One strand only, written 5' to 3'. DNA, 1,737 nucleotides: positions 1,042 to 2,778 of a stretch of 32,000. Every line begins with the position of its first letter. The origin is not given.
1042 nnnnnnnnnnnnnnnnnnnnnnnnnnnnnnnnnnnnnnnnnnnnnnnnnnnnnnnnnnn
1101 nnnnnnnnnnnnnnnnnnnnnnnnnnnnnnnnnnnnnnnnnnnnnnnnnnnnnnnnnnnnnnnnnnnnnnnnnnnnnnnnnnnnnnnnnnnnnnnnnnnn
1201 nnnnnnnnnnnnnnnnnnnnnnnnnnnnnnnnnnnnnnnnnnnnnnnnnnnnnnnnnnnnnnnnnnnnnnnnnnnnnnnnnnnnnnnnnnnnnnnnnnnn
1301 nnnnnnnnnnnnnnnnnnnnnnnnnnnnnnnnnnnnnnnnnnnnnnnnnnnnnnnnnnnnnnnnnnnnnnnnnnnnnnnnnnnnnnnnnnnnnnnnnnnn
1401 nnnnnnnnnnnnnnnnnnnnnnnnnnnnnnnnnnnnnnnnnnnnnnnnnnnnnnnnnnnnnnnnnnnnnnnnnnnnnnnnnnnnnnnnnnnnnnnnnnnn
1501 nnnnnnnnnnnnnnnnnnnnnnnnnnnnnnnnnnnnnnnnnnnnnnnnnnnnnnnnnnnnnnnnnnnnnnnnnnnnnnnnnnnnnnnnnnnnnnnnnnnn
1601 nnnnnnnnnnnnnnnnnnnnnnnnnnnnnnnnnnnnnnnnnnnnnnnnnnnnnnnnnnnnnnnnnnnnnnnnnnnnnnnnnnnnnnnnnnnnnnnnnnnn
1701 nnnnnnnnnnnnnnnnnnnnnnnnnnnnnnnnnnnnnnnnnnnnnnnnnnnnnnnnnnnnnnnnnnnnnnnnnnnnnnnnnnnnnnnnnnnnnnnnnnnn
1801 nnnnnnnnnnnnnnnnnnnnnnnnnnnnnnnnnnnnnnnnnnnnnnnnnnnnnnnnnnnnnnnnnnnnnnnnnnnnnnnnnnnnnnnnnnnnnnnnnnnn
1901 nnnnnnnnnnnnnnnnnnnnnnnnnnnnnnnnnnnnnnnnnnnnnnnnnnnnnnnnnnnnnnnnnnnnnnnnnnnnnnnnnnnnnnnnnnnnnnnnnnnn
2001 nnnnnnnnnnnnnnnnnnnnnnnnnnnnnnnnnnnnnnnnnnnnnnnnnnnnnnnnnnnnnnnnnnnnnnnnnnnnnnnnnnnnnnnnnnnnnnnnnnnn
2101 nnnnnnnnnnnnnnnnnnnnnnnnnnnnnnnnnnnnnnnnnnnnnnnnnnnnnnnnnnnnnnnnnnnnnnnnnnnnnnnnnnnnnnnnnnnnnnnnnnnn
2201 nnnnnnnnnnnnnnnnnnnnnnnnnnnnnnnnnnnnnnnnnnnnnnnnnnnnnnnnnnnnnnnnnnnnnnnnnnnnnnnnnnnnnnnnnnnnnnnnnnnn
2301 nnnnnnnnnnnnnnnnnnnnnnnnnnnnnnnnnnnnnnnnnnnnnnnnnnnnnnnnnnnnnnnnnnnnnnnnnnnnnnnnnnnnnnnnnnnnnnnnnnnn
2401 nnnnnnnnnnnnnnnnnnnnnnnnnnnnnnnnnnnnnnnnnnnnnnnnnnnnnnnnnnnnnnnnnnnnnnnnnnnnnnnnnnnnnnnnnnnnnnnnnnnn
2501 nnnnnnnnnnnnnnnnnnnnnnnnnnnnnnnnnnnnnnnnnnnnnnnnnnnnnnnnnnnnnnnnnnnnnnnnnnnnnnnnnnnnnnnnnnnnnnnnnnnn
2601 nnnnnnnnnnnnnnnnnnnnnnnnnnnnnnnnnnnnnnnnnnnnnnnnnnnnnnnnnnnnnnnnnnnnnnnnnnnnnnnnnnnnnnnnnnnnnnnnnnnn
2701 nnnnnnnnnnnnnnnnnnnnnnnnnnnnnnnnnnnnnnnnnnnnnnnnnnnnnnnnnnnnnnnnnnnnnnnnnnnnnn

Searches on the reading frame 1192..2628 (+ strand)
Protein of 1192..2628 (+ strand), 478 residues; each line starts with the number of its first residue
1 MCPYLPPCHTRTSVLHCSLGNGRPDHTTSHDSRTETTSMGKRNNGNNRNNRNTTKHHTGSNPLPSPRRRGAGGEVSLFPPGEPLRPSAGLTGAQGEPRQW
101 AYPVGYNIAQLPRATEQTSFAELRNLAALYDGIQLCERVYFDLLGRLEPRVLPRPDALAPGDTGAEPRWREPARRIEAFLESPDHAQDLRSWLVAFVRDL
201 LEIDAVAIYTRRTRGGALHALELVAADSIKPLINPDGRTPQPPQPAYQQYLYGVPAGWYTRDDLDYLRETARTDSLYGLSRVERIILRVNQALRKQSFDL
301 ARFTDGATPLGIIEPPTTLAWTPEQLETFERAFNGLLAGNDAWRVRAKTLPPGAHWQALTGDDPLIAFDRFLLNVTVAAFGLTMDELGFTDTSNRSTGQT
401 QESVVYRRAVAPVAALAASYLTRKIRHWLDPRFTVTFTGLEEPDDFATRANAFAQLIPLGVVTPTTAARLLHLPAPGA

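Call 7: search_protein_families(library=pfam, proteins=[window:1192-2628:+], max_evalue=0.01)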
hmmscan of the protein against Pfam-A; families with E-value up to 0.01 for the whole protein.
window:1192-2628:+ (478 aa): 1 family
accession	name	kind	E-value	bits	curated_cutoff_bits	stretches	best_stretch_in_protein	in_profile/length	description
PF04860.17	Phage_portal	-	1.9e-16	60.6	39.1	1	168-464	29-313/321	Phage portal protein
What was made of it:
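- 1306..2628 (+): Solitary phage-portal-like gene (NCBI tag OJF49_002474). It is the left-hand neighbour of the origin in this sub-lineage. Pfam PF04860 (call 7).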

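Call 69: find_homologous_proteins(query=window:1306-2625:+, max_evalue=1e-20)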
Query window:1306-2625:+ (440 aa): 226 proteins with E <= 1e-20 among 8000 candidates; the best 120 are listed.
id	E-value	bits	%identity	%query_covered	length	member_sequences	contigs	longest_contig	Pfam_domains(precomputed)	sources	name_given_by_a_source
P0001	1.4e-296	1001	100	100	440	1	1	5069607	PF04860.18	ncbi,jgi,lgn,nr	ncbi:MAG: hypothetical protein OJF49_002474 [Ktedonobacterales bacterium]|jgi:hypothetical protein|n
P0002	2.3e-215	734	75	100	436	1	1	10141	PF04860.18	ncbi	-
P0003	7.7e-215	732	79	93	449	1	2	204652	PF04860.18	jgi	jgi:hypothetical protein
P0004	9.8e-215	732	79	91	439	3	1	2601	PF04860.18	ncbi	-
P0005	3.6e-214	730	80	91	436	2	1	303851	PF04860.18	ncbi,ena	-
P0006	4.5e-214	730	78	95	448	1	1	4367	PF04860.18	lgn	-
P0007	1.4e-213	728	79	94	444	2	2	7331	PF04860.18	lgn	-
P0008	2.4e-213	727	80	93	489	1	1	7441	PF04860.18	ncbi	ncbi:MAG: phage portal protein [Ktedonobacterales bacterium]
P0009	2.7e-213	727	81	91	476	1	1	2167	PF04860.18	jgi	jgi:hypothetical protein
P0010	4.2e-213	726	77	94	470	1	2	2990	PF04860.18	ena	-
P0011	8.9e-213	725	79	91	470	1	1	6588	PF04860.18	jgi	jgi:Phage portal protein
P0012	3.1e-212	723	80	91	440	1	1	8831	PF04860.18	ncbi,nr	ncbi:MAG TPA: phage portal protein, partial [Ktedonobacterales bacterium]|nr:phage portal protein [K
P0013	6.9e-212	722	78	93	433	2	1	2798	PF04860.18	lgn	-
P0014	1.8e-211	721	77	94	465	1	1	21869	PF04860.18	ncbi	ncbi:MAG TPA: phage portal protein [Ktedonobacterales bacterium]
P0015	1.8e-211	721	79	92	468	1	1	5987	PF04860.18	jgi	jgi:hypothetical protein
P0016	4.3e-211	720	73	98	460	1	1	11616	PF04860.18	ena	-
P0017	5.6e-211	719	81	91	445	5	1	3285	PF04860.18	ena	-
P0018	2.4e-210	717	74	100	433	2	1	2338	PF04860.18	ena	-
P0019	3.9e-210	717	78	94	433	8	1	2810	PF04860.18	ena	-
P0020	1.3e-209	715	79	91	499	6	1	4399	PF04860.18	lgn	-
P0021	1.7e-209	714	79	91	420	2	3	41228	PF04860.18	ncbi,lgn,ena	-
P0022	2.4e-209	714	79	91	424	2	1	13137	PF04860.18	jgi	jgi:hypothetical protein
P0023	3.3e-209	713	77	93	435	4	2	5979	PF04860.18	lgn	-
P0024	5.6e-209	713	76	93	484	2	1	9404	PF04860.18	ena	-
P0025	5.9e-209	713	79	88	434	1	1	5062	PF04860.18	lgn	-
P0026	1.0e-208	712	78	91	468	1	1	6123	PF04860.18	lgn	-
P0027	1.2e-207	708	79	91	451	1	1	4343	PF04860.18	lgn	-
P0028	1.5e-207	708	78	91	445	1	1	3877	PF04860.18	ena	-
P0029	1.8e-207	708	77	92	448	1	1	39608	PF04860.18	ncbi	-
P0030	2.2e-207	707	74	99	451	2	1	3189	PF04860.18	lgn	-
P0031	2.2e-207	707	77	91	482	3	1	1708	PF04860.18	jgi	jgi:hypothetical protein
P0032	3.5e-207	707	78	90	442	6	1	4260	PF04860.18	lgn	-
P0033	3.9e-207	707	70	99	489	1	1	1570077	PF04860.18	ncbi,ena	-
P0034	4.1e-207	707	77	95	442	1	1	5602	PF04860.18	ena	-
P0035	1.4e-206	705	78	91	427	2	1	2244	PF04860.18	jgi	jgi:hypothetical protein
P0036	1.5e-206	705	77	90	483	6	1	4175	PF04860.18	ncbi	ncbi:MAG TPA: phage portal protein [Ktedonobacterales bacterium]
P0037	1.6e-206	705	78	91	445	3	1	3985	PF04860.18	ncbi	-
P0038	2.3e-206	704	76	94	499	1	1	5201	PF04860.18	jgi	jgi:hypothetical protein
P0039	1.8e-205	701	78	88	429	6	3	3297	PF04860.18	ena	-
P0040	2.3e-205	701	74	96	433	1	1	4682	PF04860.18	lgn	-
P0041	5.2e-205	700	78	91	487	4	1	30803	PF04860.18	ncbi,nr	ncbi:MAG TPA: phage portal protein [Ktedonobacterales bacterium]|nr:phage portal protein [Ktedonobac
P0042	8.2e-205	699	76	93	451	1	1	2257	PF04860.18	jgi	jgi:hypothetical protein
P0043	1.2e-204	698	79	87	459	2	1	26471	PF04860.18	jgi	jgi:hypothetical protein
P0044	1.5e-204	698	77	91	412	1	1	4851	PF04860.18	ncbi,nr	ncbi:MAG TPA: phage portal protein, partial [Ktedonobacterales bacterium]|nr:phage portal protein [K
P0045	8.3e-204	696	72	99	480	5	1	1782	PF04860.18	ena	-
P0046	1.1e-203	695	76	91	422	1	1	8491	PF04860.18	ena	-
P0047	1.6e-203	695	76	91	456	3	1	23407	PF04860.18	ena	-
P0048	2.0e-203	694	76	88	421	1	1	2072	PF04860.18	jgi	jgi:portal protein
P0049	2.2e-203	694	74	96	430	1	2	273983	PF04860.18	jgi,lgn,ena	-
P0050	2.8e-203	694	75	91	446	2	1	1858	PF04860.18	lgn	-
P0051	2.8e-203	694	74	93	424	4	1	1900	PF04860.18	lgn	-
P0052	8.4e-203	692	75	91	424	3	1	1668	PF04860.18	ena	-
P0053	9.6e-203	692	76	91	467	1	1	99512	PF04860.18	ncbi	ncbi:MAG TPA: phage portal protein [Ktedonobacterales bacterium]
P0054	1.8e-202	691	77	88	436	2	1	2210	PF04860.18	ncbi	-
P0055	2.4e-202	691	74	93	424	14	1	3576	PF04860.18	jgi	jgi:hypothetical protein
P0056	2.7e-202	691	78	87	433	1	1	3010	PF04860.18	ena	-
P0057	2.8e-202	691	78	87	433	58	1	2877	PF04860.18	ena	-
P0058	7.3e-202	689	74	94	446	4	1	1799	PF04860.18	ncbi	-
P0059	1.4e-201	688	77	87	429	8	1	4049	PF04860.18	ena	-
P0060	1.5e-201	688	77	87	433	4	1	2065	PF04860.18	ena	-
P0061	2.3e-201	688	77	91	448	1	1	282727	PF04860.18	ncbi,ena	-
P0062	3.1e-201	687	74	93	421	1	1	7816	PF04860.18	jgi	jgi:hypothetical protein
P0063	6.6e-201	686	77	90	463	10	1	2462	PF04860.18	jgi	jgi:portal protein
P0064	8.2e-201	686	74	93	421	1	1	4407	PF04860.18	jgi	-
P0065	1.4e-200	685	77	91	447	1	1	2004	PF04860.18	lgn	-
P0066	1.7e-200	685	71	99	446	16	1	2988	PF04860.18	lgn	-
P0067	2.1e-200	684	75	91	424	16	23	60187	PF04860.18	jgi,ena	jgi:hypothetical protein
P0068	2.3e-200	684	76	90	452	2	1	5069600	PF04860.18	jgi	jgi:hypothetical protein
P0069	2.3e-200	684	75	91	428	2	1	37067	PF04860.18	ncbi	ncbi:MAG TPA: phage portal protein [Ktedonobacterales bacterium]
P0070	2.8e-200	684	76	91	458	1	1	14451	PF04860.18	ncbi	ncbi:MAG TPA: phage portal protein [Ktedonobacterales bacterium]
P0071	4.2e-200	683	70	100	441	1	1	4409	PF04860.18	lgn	-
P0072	1.2e-199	682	74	93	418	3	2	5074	PF04860.18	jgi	jgi:hypothetical protein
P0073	8.0e-199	679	76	91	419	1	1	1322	PF04860.18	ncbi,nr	ncbi:MAG: phage portal protein, partial [Chloroflexota bacterium]|nr:phage portal protein [Chlorofle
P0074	1.1e-198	679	75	90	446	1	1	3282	PF04860.18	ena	-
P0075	1.4e-198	678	75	91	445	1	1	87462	PF04860.18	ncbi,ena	-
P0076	2.7e-198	678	70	98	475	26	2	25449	PF04860.18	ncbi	ncbi:MAG TPA: phage portal protein [Ktedonobacterales bacterium]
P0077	3.4e-198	677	75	91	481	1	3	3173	PF04860.18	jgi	-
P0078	4.2e-198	677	75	91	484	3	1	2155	PF04860.18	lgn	-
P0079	5.8e-198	676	75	91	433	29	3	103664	PF04860.18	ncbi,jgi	ncbi:MAG TPA: phage portal protein [Ktedonobacterales bacterium]|jgi:hypothetical protein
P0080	8.3e-198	676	74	91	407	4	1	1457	PF04860.18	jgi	jgi:hypothetical protein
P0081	9.0e-198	676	71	99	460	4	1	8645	PF04860.18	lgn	-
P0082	2.1e-197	675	74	93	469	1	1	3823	PF04860.18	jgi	jgi:portal protein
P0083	2.3e-196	671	73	91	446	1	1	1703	PF04860.18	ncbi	-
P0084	2.4e-196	671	74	91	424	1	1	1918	PF04860.18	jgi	-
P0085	1.5e-195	668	73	92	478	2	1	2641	PF04860.18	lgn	-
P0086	4.4e-195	667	69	99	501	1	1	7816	PF04860.18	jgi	jgi:hypothetical protein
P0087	4.2e-193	660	68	98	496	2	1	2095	PF04860.18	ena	-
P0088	5.4e-193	660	68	98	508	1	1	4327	PF04860.18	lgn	-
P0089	4.6e-192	657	73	91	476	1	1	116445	PF04860.18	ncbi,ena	-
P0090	7.1e-192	656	73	91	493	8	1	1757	PF04860.18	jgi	jgi:hypothetical protein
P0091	1.5e-191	655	73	90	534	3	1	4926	PF04860.18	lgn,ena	-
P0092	3.0e-191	654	72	91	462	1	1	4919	PF04860.18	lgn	-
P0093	5.5e-191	653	67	98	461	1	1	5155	PF04860.18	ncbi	ncbi:MAG TPA: phage portal protein [Ktedonobacterales bacterium]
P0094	7.6e-191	653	72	91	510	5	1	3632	PF04860.18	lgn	-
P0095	3.8e-190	651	71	90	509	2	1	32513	PF04860.18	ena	-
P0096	7.7e-190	650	71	91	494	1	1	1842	PF04860.18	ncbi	-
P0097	2.9e-189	648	73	88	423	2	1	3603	PF04860.18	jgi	jgi:hypothetical protein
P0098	4.6e-188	644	73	91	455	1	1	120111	PF04860.18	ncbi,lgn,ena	-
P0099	1.7e-186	639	71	91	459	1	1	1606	PF04860.18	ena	-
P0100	1.2e-185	636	72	88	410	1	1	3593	PF04860.18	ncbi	ncbi:MAG TPA: phage portal protein [Ktedonobacterales bacterium]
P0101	1.4e-181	622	71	87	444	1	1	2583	PF04860.18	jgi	jgi:hypothetical protein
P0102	6.9e-181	620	80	80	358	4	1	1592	PF04860.18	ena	-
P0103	4.4e-178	611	80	78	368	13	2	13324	PF04860.18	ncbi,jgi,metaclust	metaclust:\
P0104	1.9e-175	602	81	75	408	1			PF04860.18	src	-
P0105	2.0e-175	602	68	91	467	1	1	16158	PF04860.18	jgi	jgi:hypothetical protein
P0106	3.1e-175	602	77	78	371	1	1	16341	PF04860.18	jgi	jgi:hypothetical protein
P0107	2.3e-174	599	73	82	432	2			PF04860.18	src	-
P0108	1.4e-173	596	78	75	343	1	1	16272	PF04860.18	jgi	jgi:phage portal protein BeeE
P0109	6.0e-167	574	77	75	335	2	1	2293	PF04860.18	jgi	jgi:phage portal protein BeeE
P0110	9.3e-166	570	78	72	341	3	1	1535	PF04860.18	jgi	jgi:hypothetical protein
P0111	5.1e-165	568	77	75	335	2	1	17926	PF04860.18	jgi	jgi:hypothetical protein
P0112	5.7e-162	558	76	73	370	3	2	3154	PF04860.18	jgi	jgi:hypothetical protein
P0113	1.9e-159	549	73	76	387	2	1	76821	PF04860.18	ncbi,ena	-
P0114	2.4e-157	543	75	73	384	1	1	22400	PF04860.18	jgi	jgi:Phage portal protein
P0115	1.8e-155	536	78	68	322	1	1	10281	PF04860.18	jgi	jgi:hypothetical protein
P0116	1.3e-153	530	74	73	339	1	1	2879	PF04860.18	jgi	-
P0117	5.4e-152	525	81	67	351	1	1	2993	PF04860.18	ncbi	-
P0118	6.0e-152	525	78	67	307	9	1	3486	PF04860.18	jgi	jgi:hypothetical protein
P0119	2.2e-147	510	79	66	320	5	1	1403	PF04860.18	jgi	jgi:hypothetical protein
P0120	3.0e-146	506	80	64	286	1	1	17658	PF04860.18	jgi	jgi:hypothetical protein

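Call 70: find_encoding_contigs(protein=P0068, flank=10000, max_places=3)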
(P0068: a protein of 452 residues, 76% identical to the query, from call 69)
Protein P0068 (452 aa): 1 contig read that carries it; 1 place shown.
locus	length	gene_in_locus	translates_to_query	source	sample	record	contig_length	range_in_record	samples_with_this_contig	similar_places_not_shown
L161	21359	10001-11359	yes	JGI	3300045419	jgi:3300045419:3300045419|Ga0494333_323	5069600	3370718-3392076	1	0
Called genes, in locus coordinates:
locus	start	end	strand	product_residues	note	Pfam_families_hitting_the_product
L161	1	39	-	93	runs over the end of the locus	-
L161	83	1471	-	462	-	-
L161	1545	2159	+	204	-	-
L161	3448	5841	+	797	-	-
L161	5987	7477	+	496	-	PF17236:SU10_MCP (weak)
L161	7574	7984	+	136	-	-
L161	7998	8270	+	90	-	-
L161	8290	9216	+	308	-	-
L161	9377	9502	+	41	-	-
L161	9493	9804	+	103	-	-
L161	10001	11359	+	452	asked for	PF04860:Phage_portal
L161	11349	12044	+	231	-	PF13384:HTH_23 (weak)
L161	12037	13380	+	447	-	PF03237:Terminase_6N, PF04466:Terminase_3 (weak), PF17289:Terminase_6C (weak)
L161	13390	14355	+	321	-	-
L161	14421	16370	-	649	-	PF00805:Pentapeptide, PF13599:Pentapeptide_4, PF00805:Pentapeptide, PF13599:Pentapeptide_4, PF13599:Pentapeptide_4, PF13599:Pentapeptide_4, PF00805:Pentapeptide, PF13599:Pentapeptide_4, +4 more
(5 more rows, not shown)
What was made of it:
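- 1306..2628 (+): See also calls 69 and 70.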

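Call 71: find_encoding_contigs(protein=P0033, flank=10000, max_places=3)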
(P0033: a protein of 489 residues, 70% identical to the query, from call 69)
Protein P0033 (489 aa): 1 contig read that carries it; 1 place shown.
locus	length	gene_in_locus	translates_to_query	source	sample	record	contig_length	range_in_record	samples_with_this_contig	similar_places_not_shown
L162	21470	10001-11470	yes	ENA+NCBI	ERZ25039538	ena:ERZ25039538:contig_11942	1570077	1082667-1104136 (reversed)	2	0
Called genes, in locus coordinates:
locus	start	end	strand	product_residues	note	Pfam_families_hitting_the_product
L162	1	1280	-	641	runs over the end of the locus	PF00488:MutS_V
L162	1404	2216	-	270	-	-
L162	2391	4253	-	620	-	PF00069:Pkinase, PF07714:PK_Tyr_Ser-Thr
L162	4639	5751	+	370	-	PF00962:A_deaminase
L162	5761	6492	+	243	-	PF00702:Hydrolase, PF13419:HAD_2, PF13242:Hydrolase_like (weak)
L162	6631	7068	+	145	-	PF01243:PNPOx_N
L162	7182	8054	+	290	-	PF01555:N6_N4_Mtase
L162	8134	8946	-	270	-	PF00805:Pentapeptide, PF13576:Pentapeptide_3 (faint), PF13599:Pentapeptide_4 (faint), PF00805:Pentapeptide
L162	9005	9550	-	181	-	-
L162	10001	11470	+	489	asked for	PF04860:Phage_portal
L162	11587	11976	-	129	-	PF04945:YHS (faint)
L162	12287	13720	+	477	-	PF07690:MFS_1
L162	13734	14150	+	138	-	-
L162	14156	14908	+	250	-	PF00149:Metallophos (weak), PF12850:Metallophos_2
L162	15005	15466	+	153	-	-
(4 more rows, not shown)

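Call 78: find_encoding_contigs(protein=P0001, flank=10000, max_places=4)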
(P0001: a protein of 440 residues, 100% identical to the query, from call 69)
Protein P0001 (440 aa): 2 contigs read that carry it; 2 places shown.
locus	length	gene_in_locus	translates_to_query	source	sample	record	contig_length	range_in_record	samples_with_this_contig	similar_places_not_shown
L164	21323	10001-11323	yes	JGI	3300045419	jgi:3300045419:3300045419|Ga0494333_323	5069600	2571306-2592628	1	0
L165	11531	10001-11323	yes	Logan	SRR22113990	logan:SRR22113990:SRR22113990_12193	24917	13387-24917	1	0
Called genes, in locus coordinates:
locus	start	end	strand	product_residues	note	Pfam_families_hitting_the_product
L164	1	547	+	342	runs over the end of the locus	PF01636:APH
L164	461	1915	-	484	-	PF13360:PQQ_2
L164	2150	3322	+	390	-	PF04542:Sigma70_r2, PF04545:Sigma70_r4, PF08281:Sigma70_r4_2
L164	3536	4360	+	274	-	PF00561:Abhydrolase_1, PF12146:Hydrolase_4, PF12697:Abhydrolase_6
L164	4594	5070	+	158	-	PF05163:DinB (weak), PF08020:DUF1706, PF11716:MDMPI_N, PF12867:DinB_2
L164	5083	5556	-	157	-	PF19694:DUF6194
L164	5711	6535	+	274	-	PF04439:Adenyl_transf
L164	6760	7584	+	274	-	-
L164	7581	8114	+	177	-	PF08534:Redoxin, PF00578:AhpC-TSA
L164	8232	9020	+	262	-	PF09948:PpoB2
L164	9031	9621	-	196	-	-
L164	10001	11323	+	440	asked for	PF04860:Phage_portal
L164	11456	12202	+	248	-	-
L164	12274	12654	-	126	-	-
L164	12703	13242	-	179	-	PF22091:DUF6941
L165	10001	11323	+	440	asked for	PF04860:Phage_portal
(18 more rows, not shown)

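Call 81: find_encoding_contigs(protein=P0005, flank=10000, max_places=2)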
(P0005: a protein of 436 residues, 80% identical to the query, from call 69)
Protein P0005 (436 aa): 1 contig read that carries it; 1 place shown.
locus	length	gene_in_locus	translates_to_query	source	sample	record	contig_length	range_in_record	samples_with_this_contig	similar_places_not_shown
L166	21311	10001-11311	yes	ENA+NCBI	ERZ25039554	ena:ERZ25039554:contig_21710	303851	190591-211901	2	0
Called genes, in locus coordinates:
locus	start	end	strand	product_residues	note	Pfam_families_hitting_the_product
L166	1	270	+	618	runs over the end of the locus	PF01336:tRNA_anti-codon, PF00152:tRNA-synt_2, PF02938:GAD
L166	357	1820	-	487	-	PF01936:NYN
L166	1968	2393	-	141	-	PF02498:Bro-N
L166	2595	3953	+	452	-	PF06245:DUF1015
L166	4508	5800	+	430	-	PF00070:Pyr_redox (faint), PF00890:FAD_binding_2 (weak), PF01266:DAO (weak), PF01593:Amino_oxidase, PF03486:HI0933_like (faint), PF05834:Lycopene_cycl (faint), PF07992:Pyr_redox_2 (faint), PF13450:NAD_binding_8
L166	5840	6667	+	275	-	PF01135:PCMT (weak), PF13489:Methyltransf_23, PF01209:Ubie_methyltran, PF07021:MetW (weak), PF13847:Methyltransf_31, PF08241:Methyltransf_11, PF08242:Methyltransf_12, PF13649:Methyltransf_25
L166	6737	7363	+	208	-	PF01914:MarC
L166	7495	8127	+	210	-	PF13302:Acetyltransf_3, PF00583:Acetyltransf_1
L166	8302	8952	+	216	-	PF01553:Acyltransferase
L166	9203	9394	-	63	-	-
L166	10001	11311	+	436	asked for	PF04860:Phage_portal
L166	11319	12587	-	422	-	PF25174:Beta-prop_THOC3 (faint)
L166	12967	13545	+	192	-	-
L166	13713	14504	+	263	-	PF00561:Abhydrolase_1, PF12146:Hydrolase_4 (faint), PF12697:Abhydrolase_6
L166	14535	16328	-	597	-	PF03109:ABC1, PF27536:UbiB_helical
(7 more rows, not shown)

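Call 82: find_encoding_contigs(protein=P0061, flank=10000, max_places=2)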
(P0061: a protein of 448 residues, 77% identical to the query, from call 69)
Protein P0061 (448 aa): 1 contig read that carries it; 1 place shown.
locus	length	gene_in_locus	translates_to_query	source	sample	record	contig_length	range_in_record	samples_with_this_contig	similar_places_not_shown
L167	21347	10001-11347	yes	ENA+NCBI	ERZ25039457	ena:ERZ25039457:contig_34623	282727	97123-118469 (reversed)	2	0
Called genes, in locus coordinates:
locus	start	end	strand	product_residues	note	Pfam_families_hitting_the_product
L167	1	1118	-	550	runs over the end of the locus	PF01019:G_glu_transpept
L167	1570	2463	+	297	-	PF00753:Lactamase_B, PF12706:Lactamase_B_2 (weak), PF17778:WHD_BLACT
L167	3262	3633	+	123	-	PF00076:RRM_1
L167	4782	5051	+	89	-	PF00312:Ribosomal_S15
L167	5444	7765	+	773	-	PF01138:RNase_PH, PF03725:RNase_PH_C, PF03726:PNPase, PF01138:RNase_PH, PF03725:RNase_PH_C (weak), PF00013:KH_1, PF00575:S1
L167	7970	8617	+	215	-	PF03167:UDG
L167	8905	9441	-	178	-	-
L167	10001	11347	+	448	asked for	PF04860:Phage_portal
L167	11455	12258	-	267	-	PF01828:Peptidase_A4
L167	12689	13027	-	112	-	-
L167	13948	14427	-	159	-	-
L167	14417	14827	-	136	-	-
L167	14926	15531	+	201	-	-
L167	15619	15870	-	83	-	-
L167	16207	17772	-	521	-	PF01425:Amidase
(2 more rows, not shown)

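Call 83: find_encoding_contigs(protein=P0049, flank=10000, max_places=2)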
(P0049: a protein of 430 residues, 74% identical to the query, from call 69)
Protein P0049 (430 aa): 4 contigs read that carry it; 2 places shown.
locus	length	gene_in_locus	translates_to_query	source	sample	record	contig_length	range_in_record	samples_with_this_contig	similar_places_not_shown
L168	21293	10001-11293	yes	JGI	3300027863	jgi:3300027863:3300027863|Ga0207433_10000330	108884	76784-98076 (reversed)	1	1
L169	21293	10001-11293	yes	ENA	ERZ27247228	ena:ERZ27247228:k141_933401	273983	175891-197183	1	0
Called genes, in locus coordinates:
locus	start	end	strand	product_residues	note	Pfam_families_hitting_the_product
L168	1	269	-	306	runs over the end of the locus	PF01226:Form_Nir_trans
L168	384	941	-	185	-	PF01965:DJ-1_PfpI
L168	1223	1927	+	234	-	PF03741:TerC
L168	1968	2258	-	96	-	-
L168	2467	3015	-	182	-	PF13489:Methyltransf_23, PF01209:Ubie_methyltran, PF13847:Methyltransf_31, PF08241:Methyltransf_11, PF08242:Methyltransf_12, PF13649:Methyltransf_25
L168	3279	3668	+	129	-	-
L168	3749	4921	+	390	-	PF01966:HD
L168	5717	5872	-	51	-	-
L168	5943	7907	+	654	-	-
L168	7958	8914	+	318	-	PF00801:PKD, PF18911:PKD_4, PF22352:K319L-like_PKD (faint), PF18981:InlK_D3 (faint), PF18911:PKD_4, PF00801:PKD, PF18911:PKD_4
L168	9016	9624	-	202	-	PF14595:Thioredoxin_9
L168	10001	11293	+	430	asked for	PF04860:Phage_portal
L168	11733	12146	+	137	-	PF01894:YjbQ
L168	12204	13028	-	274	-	PF00127:Copper-bind (weak)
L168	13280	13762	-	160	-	PF13302:Acetyltransf_3, PF00583:Acetyltransf_1, PF13673:Acetyltransf_10, PF13508:Acetyltransf_7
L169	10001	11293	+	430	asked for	PF04860:Phage_portal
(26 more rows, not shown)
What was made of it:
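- The split arrangement was recovered in two assemblies from different samples of another lineage (call 83).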
